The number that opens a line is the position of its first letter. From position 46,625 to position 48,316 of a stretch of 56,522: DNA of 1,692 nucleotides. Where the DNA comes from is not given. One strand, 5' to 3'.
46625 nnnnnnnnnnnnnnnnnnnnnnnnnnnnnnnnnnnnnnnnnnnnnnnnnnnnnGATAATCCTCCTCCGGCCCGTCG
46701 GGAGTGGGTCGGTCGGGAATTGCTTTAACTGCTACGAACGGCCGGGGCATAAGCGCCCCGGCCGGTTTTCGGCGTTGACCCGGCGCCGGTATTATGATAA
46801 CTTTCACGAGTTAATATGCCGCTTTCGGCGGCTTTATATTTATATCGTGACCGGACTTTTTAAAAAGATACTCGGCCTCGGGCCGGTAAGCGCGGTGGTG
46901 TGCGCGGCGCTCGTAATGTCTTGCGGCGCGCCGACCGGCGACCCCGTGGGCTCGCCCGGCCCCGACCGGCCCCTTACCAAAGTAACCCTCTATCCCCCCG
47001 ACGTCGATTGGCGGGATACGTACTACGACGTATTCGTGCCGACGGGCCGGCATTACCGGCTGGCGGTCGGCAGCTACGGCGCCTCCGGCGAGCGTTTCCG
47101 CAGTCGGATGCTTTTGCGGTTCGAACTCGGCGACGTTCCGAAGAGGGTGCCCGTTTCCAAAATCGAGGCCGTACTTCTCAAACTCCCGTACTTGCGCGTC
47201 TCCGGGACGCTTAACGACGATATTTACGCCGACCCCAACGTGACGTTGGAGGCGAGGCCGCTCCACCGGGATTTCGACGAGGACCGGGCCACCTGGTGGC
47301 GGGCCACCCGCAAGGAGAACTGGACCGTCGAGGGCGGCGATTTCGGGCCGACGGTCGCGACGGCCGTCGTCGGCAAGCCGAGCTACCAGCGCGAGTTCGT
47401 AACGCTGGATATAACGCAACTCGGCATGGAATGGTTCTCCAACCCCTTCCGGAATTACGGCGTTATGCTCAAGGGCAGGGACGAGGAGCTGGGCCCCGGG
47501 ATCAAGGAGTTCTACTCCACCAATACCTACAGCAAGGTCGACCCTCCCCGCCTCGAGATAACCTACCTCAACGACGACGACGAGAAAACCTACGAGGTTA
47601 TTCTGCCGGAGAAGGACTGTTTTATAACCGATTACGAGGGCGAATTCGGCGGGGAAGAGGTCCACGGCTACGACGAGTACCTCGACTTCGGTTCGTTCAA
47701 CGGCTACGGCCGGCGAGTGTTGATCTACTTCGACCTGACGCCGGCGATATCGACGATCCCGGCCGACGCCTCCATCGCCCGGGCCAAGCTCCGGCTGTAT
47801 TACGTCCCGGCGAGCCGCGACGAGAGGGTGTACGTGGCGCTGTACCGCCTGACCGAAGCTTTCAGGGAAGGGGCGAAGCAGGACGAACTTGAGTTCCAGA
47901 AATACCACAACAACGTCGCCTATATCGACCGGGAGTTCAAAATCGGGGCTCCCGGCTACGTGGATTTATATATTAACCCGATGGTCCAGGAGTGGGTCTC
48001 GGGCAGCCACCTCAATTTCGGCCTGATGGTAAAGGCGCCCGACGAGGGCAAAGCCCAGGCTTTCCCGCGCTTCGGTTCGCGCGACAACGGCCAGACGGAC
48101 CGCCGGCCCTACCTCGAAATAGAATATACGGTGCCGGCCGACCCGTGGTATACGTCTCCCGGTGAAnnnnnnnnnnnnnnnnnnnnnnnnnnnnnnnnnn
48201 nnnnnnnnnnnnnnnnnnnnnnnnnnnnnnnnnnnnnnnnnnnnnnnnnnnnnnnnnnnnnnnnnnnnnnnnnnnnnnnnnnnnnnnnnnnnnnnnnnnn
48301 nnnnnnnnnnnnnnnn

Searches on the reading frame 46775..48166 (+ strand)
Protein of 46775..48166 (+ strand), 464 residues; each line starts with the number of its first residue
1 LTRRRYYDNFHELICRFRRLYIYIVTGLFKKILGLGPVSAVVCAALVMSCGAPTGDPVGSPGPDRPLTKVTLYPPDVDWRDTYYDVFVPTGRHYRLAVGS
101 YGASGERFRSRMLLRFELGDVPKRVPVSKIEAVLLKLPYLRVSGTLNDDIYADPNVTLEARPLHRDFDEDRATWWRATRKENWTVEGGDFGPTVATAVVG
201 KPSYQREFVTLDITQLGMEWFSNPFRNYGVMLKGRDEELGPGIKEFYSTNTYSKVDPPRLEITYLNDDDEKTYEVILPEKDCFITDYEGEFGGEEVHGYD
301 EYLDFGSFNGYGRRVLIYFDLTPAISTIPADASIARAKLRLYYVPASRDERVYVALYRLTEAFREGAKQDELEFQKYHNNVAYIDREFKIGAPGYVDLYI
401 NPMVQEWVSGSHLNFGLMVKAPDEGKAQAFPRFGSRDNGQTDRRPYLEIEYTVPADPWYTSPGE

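Call 54: search_protein_families(library=pfam, max_evalue=0.001, proteins=[window:46775-48166:+])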
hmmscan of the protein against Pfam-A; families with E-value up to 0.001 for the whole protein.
window:46775-48166:+ (464 aa): 3 families
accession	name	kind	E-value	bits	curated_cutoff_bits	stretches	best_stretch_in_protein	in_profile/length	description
PF06848.17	Disaggr_repeat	-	3.1e-14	53.5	33.9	1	160-262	71-179/179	Disaggregatase related repeat domain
PF00688.24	TGFb_propeptide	-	8.7e-06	26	25.8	1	325-447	116-239/242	TGF-beta propeptide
PF24517.2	CBM96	-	0.00031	21.1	26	0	309-450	35-163/164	Carbohydrate-binding module family 96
